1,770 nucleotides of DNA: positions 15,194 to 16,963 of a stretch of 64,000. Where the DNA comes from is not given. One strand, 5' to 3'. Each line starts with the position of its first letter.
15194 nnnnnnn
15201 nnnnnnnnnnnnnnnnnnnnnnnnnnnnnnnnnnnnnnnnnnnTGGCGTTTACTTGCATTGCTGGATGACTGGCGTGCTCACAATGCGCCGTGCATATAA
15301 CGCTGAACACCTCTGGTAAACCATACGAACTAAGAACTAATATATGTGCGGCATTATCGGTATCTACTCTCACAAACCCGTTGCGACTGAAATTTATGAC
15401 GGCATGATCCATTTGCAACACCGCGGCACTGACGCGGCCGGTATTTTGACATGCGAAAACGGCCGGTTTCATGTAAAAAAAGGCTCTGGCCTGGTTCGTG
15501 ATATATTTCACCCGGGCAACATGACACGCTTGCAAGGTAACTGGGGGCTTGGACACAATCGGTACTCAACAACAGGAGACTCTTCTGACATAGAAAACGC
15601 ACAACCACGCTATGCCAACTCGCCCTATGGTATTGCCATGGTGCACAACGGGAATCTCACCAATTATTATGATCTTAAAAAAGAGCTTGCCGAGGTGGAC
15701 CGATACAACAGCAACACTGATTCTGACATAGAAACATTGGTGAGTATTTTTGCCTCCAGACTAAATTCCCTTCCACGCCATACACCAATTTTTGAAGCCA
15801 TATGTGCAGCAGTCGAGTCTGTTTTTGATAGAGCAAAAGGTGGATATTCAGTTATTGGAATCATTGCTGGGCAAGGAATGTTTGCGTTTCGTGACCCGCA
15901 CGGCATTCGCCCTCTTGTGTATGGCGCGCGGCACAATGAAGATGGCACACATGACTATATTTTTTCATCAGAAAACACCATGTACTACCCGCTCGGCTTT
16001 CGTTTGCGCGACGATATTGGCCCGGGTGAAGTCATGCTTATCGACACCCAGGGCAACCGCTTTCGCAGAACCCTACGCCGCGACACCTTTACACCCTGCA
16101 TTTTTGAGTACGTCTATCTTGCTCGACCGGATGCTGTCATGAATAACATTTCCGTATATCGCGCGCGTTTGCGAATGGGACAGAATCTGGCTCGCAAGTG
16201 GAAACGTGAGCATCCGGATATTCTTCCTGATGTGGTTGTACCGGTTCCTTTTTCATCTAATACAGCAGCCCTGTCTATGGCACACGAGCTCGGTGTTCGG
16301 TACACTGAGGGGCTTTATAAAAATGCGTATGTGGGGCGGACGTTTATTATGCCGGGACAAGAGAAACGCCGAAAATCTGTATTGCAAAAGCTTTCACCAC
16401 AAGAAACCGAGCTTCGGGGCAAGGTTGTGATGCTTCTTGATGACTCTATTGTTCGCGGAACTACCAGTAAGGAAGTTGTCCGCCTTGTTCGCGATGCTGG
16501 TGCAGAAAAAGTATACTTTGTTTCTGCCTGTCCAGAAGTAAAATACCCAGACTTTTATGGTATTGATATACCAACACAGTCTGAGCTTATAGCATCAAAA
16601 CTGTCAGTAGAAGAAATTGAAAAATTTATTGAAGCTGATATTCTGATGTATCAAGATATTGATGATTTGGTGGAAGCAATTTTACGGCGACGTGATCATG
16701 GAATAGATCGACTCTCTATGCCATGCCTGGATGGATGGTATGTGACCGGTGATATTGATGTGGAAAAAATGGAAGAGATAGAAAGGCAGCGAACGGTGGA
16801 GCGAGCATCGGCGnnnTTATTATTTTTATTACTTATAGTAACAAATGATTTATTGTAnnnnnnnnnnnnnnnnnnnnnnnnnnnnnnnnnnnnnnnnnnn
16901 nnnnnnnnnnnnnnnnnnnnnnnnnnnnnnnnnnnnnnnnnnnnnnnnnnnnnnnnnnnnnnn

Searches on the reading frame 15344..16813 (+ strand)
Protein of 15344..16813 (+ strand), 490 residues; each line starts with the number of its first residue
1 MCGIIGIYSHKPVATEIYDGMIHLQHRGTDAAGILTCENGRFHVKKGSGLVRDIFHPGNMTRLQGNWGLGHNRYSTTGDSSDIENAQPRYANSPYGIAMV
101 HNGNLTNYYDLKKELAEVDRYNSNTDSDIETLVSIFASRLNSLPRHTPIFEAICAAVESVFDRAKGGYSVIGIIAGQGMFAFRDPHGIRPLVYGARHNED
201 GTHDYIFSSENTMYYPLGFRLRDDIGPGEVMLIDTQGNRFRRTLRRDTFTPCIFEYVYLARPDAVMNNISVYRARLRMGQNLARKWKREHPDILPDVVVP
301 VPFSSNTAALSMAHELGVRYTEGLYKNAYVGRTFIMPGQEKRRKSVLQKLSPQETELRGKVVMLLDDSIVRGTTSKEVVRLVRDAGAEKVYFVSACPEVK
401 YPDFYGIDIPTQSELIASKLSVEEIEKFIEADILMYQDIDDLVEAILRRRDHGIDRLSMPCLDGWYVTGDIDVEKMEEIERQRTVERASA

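Call 39: search_protein_families(library=pfam, proteins=[window:15344-16813:+], max_evalue=0.00001)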
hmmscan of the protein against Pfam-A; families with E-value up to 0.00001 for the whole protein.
window:15344-16813:+ (490 aa): 3 families
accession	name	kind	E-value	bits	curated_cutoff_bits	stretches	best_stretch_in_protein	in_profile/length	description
PF13522.11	GATase_6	-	4.5e-13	49.8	27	1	64-197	9-122/130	Glutamine amidotransferase domain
PF13537.11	GATase_7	-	4e-12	46.7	25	1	83-210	10-117/123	Glutamine amidotransferase domain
PF00156.33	Pribosyltran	-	6.6e-07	29.2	26.3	1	288-395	23-123/158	Phosphoribosyl transferase domain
